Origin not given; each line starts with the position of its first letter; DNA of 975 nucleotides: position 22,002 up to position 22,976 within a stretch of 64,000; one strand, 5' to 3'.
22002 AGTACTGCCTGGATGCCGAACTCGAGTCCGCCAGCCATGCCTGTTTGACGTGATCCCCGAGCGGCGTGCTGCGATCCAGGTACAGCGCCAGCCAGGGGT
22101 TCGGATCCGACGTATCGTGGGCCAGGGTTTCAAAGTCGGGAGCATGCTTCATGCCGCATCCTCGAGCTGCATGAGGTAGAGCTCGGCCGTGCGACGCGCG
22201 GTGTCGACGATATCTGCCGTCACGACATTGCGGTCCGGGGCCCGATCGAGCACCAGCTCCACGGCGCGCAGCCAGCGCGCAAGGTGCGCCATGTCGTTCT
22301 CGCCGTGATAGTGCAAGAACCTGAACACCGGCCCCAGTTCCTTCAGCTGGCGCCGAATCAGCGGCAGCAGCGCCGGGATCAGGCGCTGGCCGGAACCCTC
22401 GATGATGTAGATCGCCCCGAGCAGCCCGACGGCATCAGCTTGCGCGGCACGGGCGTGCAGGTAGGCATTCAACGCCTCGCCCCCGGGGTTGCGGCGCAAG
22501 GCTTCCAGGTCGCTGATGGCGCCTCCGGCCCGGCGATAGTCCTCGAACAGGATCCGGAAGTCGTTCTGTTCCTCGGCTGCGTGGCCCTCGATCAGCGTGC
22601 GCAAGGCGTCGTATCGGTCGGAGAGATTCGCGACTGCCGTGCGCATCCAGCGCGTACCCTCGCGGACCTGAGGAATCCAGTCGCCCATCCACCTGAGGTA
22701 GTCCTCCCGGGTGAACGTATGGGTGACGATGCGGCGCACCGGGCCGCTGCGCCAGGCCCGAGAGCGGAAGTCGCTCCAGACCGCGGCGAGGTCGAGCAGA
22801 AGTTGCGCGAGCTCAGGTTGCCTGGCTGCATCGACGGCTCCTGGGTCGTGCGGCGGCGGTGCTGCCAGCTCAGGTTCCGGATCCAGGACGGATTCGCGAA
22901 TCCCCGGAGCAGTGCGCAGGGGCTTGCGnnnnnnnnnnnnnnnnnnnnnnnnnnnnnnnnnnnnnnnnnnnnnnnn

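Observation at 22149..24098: One polypeptide fuses a FabH-like condensing enzyme to a heme-oxygenase-like di-metal domain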

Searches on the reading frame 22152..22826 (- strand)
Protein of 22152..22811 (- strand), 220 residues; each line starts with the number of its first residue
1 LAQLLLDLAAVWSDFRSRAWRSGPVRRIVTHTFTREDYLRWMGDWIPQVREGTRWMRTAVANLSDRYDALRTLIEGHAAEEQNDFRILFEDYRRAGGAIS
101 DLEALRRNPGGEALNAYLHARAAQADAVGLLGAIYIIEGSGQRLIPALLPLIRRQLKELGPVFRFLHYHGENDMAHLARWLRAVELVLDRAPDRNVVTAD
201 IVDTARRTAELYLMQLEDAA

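Call 28: search_protein_representatives(protein=window:22152-22811:-)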
Query: 220 residues. Proteins with E-value up to 0.001 (for the whole library): 181; up to 1e-10: 97; up to 1e-30: 18. The best 150 are listed.
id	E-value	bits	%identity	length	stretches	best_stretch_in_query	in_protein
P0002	3.0e-123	426.0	89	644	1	1-220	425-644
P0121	5.2e-72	258.6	57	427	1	3-217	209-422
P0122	3.1e-68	246.3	53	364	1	3-218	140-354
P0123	9.0e-68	244.7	54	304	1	1-217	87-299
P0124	1.9e-58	214.3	51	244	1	2-217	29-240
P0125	9.5e-57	208.7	53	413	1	2-211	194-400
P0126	7.1e-54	199.3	49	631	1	2-216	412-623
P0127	2.1e-53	197.8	50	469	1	3-193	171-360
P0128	3.1e-52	193.9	57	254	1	1-155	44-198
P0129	1.0e-50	189.0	61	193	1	41-182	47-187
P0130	3.8e-46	174.1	67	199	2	77-156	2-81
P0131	9.9e-40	153.1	51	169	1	56-215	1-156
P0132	6.8e-37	143.8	64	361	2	42-125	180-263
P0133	7.4e-36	140.4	46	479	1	4-218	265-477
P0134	1.6e-34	136.1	60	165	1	20-127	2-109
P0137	7.8e-33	130.5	44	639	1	5-217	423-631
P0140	1.2e-29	120.2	38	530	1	2-218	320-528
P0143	8.0e-28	114.2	34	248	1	6-218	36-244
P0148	9.3e-26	107.4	32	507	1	5-218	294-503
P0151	1.2e-23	100.5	35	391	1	6-218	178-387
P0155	5.1e-23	98.5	32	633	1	3-218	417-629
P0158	2.1e-22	96.5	35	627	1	3-218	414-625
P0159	2.4e-22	96.3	36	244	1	4-218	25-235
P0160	2.7e-22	96.1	36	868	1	4-212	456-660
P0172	2.3e-19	86.5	32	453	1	4-218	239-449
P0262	1.5e-05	41.4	28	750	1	26-192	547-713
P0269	3.3e-05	40.2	24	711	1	42-198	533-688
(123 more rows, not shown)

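Call 29: search_protein_families(library=pfam, proteins=[P0140, P0148, P0160, P0133, P0172, P0262, P0269, P0151, P0143, P0137], max_evalue=0.01)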
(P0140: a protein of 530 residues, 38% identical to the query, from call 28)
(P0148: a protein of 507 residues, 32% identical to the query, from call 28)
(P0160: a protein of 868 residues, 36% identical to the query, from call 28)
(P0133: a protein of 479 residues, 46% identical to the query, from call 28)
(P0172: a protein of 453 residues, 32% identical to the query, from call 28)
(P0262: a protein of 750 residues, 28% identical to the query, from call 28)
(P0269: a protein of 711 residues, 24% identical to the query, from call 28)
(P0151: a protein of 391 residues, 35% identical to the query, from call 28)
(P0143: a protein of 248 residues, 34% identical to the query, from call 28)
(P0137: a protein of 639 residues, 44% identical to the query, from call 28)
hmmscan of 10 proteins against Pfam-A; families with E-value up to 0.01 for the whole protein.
P0140 (530 aa): 4 families
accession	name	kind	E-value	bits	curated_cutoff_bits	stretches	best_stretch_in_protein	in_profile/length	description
PF08541.16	ACP_syn_III_C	-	1.7e-11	44.6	26.6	1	233-300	9-75/90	3-Oxoacyl-[acyl-carrier-protein (ACP)] synthase III C terminal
PF14518.11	Haem_oxygenas_2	-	1.3e-10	41.8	28.9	1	403-522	53-176/177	Iron-containing redox enzyme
PF08545.16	ACP_syn_III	-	4e-10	39.9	24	1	114-175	6-66/80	3-Oxoacyl-[acyl-carrier-protein (ACP)] synthase III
PF00108.29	Thiolase_N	-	7.3e-07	29.3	26.4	1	53-151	22-121/260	Thiolase, N-terminal domain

P0148 (507 aa): 2 families
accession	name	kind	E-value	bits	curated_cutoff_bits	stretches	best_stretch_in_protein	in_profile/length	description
PF08541.16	ACP_syn_III_C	-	2.9e-09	37.4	26.6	1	143-219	5-76/90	3-Oxoacyl-[acyl-carrier-protein (ACP)] synthase III C terminal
PF14518.11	Haem_oxygenas_2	-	1.1e-07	32.3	28.9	1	406-497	84-176/177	Iron-containing redox enzyme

P0160 (868 aa): 5 families
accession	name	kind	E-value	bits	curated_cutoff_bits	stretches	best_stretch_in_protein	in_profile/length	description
PF22523.1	DUF6999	-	1.2e-25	90.6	27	1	720-848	2-130/275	Family of unknown function (DUF6999)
PF08541.16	ACP_syn_III_C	-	2.3e-12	47.3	26.6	1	288-363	3-75/90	3-Oxoacyl-[acyl-carrier-protein (ACP)] synthase III C terminal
PF14518.11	Haem_oxygenas_2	-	2.5e-07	31.1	28.9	1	538-660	52-176/177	Iron-containing redox enzyme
PF00109.32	ketoacyl-synt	-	0.00033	20.8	20.8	1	97-204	150-249/252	Beta-ketoacyl synthase, N-terminal domain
PF00108.29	Thiolase_N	-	0.0015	18.4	26.4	1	62-172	21-132/260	Thiolase, N-terminal domain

P0133 (479 aa): 0 families

P0172 (453 aa): 2 families
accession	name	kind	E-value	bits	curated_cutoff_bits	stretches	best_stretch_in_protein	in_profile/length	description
PF08541.16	ACP_syn_III_C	-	8.3e-11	42.3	26.6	1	115-190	5-75/90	3-Oxoacyl-[acyl-carrier-protein (ACP)] synthase III C terminal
PF14518.11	Haem_oxygenas_2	-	1.5e-06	28.6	28.9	1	348-443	79-176/177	Iron-containing redox enzyme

P0262 (750 aa): 4 families
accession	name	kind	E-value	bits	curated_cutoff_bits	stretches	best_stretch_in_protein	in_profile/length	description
PF00501.34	AMP-binding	-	1.8e-41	142.7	29.9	1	9-329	1-357/384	AMP-binding enzyme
PF14518.11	Haem_oxygenas_2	-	8.4e-29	101.1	28.9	1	561-728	2-176/177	Iron-containing redox enzyme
PF01126.25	Heme_oxygenase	-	0.00065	20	23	1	525-732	3-202/204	Heme oxygenase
PF03070.21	TENA_THI-4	-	0.00099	19.4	22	1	544-646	15-116/210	TENA/THI-4/PQQC family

P0269 (711 aa): 5 families
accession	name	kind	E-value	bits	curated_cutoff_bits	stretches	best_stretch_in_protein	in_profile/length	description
PF00501.34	AMP-binding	-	3.7e-38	131.8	29.9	1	10-327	3-354/384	AMP-binding enzyme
PF14518.11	Haem_oxygenas_2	-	2.1e-22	80.2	28.9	1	530-695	1-173/177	Iron-containing redox enzyme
PF23562.2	AMP-binding_C_3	-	2.6e-10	41.2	20.8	1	376-485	2-119/124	AMP-binding enzyme C-terminal domain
PF13193.12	AMP-binding_C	-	0.0001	23.6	24.5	0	391-452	2-65/76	AMP-binding enzyme C-terminal domain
PF01126.25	Heme_oxygenase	-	0.00083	19.7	23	1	501-703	9-203/204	Heme oxygenase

P0151 (391 aa): 2 families
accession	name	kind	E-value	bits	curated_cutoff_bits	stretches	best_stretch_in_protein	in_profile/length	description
PF08541.16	ACP_syn_III_C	-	4.8e-11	43.1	26.6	1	108-155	29-76/90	3-Oxoacyl-[acyl-carrier-protein (ACP)] synthase III C terminal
PF14518.11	Haem_oxygenas_2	-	3.5e-10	40.4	28.9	1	258-381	52-176/177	Iron-containing redox enzyme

P0143 (248 aa): 1 family
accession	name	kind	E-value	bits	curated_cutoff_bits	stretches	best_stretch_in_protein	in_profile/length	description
PF14518.11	Haem_oxygenas_2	-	1.5e-08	35.1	28.9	1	85-232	17-170/177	Iron-containing redox enzyme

P0137 (639 aa): 6 families
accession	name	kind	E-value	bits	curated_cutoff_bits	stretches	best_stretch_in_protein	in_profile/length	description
PF08541.16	ACP_syn_III_C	-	1.2e-12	48.2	26.6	1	290-364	6-75/90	3-Oxoacyl-[acyl-carrier-protein (ACP)] synthase III C terminal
PF14518.11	Haem_oxygenas_2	-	3e-08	34.1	28.9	1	462-626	6-176/177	Iron-containing redox enzyme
PF00108.29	Thiolase_N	-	3.5e-07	30.3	26.4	1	67-174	23-131/260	Thiolase, N-terminal domain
PF07451.17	SpoVAD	-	0.00011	21.6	22.1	1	68-197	52-172/329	Stage V sporulation protein AD (SpoVAD)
PF08545.16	ACP_syn_III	-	0.00016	21.9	24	1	127-198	6-65/80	3-Oxoacyl-[acyl-carrier-protein (ACP)] synthase III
PF00109.32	ketoacyl-synt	-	0.0021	18.2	20.8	1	93-196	145-248/252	Beta-ketoacyl synthase, N-terminal domain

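Call 39: search_solved_structures(query=A3, max_evalue=10, show_alignments=4)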
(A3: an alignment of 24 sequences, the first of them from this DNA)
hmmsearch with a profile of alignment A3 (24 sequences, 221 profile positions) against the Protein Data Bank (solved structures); distinct sequences matched with E-value up to 10: 9.
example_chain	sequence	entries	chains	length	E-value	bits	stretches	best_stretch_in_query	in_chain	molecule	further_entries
3dde_A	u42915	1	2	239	9.9e-14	54.6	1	11-203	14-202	TENA/THI-4 protein, Domain of Unknown Function with a Heme Oxygenase-like Fold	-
3oql_A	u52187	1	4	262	0.12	15.1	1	102-193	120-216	TenA homolog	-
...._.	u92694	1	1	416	0.14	14.9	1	111-160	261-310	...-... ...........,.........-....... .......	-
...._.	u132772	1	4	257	0.32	13.7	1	68-190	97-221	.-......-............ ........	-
7d8o_A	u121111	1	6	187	0.65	12.7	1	59-106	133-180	Type III toxin-antitoxin system ToxN/AbiQ family toxin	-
2xd0_A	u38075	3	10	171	1.1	12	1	58-106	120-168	TOXN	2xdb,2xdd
9r2b_B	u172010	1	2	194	1.6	11.5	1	140-217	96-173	de novo-designed alpha-helical barrel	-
5le2_A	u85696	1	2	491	1.7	11.3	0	54-87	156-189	DDD_D12_15_D12_15_D12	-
9s1t_A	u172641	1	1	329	7.1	9.3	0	146-206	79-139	De novo designed helical barrel - 6H5L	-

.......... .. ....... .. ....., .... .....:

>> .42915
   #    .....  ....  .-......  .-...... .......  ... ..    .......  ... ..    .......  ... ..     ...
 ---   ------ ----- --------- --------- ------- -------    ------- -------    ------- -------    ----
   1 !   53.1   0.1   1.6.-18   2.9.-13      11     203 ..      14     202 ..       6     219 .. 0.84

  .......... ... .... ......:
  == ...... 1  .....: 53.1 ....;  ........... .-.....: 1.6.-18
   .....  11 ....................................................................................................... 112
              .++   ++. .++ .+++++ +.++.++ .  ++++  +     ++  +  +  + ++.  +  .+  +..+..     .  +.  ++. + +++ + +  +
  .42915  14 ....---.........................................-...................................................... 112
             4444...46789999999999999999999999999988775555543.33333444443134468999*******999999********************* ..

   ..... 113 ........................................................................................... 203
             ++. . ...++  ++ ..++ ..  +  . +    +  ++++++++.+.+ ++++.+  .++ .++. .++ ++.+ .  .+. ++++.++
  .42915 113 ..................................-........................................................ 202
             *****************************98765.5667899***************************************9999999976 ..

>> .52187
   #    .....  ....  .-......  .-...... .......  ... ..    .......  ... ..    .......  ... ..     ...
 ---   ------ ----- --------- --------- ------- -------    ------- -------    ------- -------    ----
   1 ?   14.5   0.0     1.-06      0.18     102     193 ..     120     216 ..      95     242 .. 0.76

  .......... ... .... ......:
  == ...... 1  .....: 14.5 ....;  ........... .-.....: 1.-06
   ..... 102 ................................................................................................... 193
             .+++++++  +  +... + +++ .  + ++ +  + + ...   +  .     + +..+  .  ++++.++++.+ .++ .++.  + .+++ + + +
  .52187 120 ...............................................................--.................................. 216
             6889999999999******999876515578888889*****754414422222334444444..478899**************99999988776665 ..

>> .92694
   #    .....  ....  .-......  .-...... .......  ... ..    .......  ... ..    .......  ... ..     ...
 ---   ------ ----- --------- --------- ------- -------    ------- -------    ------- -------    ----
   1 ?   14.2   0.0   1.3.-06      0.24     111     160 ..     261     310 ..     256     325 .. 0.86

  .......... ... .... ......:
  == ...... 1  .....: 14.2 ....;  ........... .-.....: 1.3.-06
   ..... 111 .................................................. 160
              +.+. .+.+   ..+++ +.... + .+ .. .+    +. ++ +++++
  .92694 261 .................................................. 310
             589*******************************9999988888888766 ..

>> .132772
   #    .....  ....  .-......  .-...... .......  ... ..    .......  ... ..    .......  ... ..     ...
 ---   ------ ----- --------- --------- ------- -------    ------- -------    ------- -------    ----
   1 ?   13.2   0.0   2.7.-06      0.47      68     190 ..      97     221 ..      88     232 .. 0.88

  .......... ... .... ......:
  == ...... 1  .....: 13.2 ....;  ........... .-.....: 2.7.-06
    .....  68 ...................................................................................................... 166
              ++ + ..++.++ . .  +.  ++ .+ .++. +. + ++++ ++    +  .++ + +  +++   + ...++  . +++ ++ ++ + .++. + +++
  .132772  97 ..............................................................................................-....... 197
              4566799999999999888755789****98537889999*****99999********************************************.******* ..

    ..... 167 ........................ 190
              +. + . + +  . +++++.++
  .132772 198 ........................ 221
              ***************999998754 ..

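Call 56: find_encoding_contigs(protein=P0143, flank=6000, max_places=3)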
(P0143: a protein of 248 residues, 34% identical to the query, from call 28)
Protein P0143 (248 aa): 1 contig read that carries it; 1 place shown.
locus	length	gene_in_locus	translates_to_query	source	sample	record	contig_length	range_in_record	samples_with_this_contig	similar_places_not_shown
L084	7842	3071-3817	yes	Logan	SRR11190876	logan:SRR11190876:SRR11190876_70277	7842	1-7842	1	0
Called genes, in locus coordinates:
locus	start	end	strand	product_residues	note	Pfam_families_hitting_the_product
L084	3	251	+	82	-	?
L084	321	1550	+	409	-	PF00702:Hydrolase (faint), PF08282:Hydrolase_3 (faint), PF02348:CTP_transf_3, PF12804:NTP_transf_3 (weak)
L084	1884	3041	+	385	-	PF08541:ACP_syn_III_C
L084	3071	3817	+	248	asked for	PF14518:Haem_oxygenas_2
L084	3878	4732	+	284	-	PF22523:DUF6999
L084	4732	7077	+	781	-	PF03176:MMPL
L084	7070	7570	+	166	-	PF00583:Acetyltransf_1, PF13508:Acetyltransf_7 (weak)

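Call 57: find_encoding_contigs(protein=P0160, flank=6000, max_places=2)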
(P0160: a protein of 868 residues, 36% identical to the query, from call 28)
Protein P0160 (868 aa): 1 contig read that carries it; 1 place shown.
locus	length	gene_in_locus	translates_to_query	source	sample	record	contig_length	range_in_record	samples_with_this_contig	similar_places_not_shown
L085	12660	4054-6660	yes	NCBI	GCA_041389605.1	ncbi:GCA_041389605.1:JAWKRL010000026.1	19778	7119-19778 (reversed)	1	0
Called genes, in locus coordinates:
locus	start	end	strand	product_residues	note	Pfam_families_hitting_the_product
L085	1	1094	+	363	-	?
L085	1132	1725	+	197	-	PF00034:Cytochrom_C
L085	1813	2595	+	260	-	PF10118:Metal_hydrol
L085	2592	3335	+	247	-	PF00668:Condensation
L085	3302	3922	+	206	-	PF16911:PapA_C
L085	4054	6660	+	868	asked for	PF08541:ACP_syn_III_C, PF14518:Haem_oxygenas_2 (weak), PF22523:DUF6999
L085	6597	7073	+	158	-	PF22523:DUF6999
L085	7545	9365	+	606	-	PF03176:MMPL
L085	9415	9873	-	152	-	PF00034:Cytochrom_C, PF13442:Cytochrome_CBB3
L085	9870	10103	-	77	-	-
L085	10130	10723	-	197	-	PF00510:COX3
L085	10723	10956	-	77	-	-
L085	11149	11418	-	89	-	PF00510:COX3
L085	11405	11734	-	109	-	-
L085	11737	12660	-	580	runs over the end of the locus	PF00115:COX1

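Call 58: find_encoding_contigs(protein=P0155, flank=8000, max_places=2)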
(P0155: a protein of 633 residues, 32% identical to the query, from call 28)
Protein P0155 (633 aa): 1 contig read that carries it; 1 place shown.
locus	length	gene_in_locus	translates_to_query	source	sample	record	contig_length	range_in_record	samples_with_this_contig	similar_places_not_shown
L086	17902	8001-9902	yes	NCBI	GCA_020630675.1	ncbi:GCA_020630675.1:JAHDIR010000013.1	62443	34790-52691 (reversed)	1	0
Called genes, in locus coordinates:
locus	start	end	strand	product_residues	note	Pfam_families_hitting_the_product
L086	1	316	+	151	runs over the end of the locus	-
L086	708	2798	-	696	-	-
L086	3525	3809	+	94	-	-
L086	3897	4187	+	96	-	PF04956:TrbC (weak), PF18895:T4SS_pilin (weak)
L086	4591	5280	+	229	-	-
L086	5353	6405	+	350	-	PF00478:IMPDH, PF03060:NMO, PF00977:His_biosynth (faint), PF01070:FMN_dh, PF01645:Glu_synthase (weak)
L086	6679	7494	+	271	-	PF01177:Asp_Glu_race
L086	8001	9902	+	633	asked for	PF08541:ACP_syn_III_C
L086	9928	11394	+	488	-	PF03321:GH3, PF23571:GH3_M, PF23572:GH3_C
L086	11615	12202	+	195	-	PF00027:cNMP_binding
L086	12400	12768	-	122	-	-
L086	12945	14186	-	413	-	PF00278:Orn_DAP_Arg_deC, PF02784:Orn_Arg_deC_N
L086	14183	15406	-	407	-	PF00696:AA_kinase, PF13840:ACT_7 (weak), PF22468:ACT_9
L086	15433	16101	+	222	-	PF00246:Peptidase_M14, PF24827:AstE_AspA_cat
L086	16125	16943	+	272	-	PF14805:THDPS_N_2, PF00132:Hexapep, PF14602:Hexapep_2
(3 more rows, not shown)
